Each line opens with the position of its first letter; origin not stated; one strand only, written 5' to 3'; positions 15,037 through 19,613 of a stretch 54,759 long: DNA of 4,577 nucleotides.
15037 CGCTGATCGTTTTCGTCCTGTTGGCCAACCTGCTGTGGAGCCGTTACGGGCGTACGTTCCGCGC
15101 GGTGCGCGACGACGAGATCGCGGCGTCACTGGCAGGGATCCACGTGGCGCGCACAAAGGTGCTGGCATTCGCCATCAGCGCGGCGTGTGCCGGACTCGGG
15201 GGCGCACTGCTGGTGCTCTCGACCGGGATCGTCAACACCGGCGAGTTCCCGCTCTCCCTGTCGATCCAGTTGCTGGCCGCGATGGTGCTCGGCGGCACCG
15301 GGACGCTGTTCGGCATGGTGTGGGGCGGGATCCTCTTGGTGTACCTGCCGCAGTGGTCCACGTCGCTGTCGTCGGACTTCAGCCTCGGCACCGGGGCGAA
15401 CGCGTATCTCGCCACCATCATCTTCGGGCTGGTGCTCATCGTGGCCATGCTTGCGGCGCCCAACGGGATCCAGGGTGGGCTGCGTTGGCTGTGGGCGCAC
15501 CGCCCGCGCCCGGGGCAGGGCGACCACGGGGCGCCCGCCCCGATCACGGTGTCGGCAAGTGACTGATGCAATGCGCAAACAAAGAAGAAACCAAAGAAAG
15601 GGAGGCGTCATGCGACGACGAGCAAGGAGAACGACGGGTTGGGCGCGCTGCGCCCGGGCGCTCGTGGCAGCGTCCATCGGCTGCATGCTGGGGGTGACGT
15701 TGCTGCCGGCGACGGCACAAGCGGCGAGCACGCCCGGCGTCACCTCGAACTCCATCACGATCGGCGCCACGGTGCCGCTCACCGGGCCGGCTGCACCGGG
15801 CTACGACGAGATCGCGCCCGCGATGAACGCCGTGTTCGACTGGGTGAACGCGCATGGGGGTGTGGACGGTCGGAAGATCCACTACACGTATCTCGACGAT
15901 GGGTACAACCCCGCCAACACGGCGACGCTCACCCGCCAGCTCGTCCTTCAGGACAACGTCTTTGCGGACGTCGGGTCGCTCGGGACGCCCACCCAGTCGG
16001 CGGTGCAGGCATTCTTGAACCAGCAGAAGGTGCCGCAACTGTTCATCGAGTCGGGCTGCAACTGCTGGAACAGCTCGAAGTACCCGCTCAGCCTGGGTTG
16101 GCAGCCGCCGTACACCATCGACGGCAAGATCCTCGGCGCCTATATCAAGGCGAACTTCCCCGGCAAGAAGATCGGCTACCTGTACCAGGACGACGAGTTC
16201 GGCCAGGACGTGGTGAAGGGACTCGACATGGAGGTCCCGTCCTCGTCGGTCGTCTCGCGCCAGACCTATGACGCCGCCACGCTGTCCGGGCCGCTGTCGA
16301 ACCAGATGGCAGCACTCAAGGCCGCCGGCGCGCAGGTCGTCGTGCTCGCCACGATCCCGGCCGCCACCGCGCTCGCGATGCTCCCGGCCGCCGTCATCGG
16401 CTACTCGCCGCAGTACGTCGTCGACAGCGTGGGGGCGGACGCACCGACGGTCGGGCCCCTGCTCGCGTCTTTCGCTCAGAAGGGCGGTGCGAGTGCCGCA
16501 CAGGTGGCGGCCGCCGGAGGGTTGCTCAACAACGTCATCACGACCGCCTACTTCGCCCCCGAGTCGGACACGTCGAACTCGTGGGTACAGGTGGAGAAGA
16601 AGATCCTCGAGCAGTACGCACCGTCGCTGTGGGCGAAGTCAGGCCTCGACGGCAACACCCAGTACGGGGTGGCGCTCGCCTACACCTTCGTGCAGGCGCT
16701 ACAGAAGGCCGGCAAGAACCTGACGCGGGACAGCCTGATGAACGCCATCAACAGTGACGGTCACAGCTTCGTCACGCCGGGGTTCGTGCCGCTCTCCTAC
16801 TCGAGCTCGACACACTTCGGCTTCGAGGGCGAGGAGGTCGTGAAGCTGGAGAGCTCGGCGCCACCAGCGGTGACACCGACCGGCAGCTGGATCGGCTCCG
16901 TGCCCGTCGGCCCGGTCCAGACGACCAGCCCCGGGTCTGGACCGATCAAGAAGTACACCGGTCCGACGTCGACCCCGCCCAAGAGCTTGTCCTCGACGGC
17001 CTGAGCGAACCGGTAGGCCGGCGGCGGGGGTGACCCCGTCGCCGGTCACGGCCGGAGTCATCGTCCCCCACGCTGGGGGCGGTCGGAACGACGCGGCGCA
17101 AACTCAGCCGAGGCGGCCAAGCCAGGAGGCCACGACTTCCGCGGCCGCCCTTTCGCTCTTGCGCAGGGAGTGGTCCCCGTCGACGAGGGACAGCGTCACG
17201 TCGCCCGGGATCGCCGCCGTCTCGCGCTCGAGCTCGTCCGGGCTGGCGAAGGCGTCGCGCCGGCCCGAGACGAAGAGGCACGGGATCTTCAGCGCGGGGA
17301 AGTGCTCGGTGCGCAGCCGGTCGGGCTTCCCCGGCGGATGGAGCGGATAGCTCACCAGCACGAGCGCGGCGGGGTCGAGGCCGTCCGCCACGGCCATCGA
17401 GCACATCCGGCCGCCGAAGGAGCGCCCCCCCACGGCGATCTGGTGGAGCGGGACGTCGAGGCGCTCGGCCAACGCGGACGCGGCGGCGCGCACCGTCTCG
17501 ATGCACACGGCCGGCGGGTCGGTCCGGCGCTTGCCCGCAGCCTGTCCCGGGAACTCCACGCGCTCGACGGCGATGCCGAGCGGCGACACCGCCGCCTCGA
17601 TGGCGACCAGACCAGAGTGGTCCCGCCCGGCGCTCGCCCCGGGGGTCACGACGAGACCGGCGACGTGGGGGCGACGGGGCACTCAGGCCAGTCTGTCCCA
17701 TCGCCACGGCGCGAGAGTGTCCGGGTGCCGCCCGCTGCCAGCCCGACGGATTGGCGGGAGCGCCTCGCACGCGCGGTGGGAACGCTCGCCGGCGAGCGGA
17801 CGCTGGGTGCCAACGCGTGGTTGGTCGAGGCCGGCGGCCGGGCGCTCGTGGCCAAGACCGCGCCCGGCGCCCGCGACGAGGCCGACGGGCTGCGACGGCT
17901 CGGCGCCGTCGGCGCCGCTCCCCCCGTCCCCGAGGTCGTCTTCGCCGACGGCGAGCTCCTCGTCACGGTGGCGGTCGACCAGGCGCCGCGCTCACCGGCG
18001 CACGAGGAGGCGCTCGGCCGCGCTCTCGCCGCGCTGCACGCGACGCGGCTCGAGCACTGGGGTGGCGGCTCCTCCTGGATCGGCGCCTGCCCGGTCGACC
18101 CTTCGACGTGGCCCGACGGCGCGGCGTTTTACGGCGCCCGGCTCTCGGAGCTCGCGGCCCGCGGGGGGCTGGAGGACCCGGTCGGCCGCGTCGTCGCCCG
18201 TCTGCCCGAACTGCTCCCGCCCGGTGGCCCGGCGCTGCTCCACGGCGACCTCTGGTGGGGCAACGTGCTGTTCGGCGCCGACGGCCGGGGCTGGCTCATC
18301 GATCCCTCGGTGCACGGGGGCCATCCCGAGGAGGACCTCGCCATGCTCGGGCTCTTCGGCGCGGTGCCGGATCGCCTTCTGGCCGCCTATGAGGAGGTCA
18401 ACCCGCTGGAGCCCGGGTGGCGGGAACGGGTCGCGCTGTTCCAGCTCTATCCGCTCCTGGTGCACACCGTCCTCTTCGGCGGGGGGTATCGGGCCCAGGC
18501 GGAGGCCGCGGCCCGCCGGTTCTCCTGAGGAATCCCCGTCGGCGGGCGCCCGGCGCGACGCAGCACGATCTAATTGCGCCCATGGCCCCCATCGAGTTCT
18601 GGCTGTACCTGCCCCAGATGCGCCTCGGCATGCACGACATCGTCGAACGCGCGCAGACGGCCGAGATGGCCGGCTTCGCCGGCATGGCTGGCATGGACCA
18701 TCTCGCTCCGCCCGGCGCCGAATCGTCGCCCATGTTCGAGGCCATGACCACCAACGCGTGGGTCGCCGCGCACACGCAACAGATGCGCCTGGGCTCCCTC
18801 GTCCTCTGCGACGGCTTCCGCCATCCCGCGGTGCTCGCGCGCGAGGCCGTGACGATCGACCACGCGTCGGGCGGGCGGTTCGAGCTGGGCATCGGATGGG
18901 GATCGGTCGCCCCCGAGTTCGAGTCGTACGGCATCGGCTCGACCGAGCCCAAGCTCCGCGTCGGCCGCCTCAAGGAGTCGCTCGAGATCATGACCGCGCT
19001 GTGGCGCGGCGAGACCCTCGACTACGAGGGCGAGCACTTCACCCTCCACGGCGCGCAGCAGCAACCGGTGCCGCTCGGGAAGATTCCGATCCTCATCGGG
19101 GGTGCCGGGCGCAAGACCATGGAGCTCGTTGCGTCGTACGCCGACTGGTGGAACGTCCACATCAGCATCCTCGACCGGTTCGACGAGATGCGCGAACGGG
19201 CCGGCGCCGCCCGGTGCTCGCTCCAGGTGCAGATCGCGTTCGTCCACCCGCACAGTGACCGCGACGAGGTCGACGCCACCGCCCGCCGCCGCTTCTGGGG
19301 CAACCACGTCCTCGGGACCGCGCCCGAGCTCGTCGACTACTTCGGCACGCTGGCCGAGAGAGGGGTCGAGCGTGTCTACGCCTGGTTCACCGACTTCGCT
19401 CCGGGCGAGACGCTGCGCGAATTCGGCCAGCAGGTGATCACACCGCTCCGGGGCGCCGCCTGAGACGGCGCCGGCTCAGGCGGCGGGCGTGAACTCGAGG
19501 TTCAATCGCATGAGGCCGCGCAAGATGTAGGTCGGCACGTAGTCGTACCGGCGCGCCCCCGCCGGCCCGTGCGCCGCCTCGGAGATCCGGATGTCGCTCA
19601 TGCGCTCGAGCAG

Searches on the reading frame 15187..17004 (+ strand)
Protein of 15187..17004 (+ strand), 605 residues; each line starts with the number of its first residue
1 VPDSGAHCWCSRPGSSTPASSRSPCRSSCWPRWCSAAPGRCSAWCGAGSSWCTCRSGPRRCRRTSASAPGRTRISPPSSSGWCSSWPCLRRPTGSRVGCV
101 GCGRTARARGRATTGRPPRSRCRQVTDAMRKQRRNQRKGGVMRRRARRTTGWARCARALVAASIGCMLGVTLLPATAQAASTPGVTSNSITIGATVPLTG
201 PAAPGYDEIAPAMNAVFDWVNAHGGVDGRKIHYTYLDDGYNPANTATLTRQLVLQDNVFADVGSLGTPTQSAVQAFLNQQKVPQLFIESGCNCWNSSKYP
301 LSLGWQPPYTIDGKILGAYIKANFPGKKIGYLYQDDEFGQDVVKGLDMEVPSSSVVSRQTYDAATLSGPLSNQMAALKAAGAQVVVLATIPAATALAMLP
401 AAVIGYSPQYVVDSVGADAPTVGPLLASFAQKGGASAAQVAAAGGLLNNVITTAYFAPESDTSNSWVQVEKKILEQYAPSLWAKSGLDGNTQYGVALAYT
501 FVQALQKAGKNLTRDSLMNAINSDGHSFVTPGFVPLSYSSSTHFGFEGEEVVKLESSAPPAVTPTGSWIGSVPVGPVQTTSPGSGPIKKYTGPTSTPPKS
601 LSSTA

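Call 24: search_protein_families(library=pfam, proteins=[window:15187-17004:+], max_evalue=0.0001)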
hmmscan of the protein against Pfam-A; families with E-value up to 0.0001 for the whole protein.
window:15187-17004:+ (605 aa): 2 families
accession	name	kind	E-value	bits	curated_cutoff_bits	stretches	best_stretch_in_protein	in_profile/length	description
PF13458.12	Peripla_BP_6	-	1e-42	147.5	31.7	1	189-530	1-315/343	Periplasmic binding protein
PF01094.35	ANF_receptor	-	3.2e-08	33.5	25.4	1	210-477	3-263/353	Receptor family ligand binding region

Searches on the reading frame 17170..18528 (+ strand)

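Call 24: search_protein_families(library=pfam, proteins=[window:17170-18528:+], max_evalue=0.0001)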
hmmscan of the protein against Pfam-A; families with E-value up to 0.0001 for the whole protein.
window:17170-18528:+ (452 aa): 3 families
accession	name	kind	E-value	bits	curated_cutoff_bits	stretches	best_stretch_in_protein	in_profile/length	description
PF03881.20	Fructosamin_kin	-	3.9e-31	108.8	22.4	1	235-447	57-281/288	Fructosamine kinase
PF01636.29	APH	-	6.7e-11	42.8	23.2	1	216-417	13-233/239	Phosphotransferase enzyme family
PF19974.5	TCAD9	-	8.7e-05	22.3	40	0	335-393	278-337/429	Ternary complex associated domain 9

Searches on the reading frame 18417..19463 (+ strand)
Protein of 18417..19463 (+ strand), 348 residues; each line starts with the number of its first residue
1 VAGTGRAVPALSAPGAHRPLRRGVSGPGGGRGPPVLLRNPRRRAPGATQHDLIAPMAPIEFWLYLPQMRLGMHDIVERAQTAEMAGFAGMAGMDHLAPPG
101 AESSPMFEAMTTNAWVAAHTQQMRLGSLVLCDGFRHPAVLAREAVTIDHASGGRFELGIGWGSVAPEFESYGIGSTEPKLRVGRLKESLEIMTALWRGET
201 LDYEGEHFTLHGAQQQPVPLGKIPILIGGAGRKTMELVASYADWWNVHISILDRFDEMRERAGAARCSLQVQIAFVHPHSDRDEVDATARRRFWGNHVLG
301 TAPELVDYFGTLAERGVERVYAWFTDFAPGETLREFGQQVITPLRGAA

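Call 24: search_protein_families(library=pfam, proteins=[window:18417-19463:+], max_evalue=0.0001)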
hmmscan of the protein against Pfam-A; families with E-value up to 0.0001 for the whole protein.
window:18417-19463:+ (348 aa): 1 family
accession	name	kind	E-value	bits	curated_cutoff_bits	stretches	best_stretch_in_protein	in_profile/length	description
PF00296.26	Bac_luciferase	-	1.7e-48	166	27.9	1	70-294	20-245/314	Luciferase-like monooxygenase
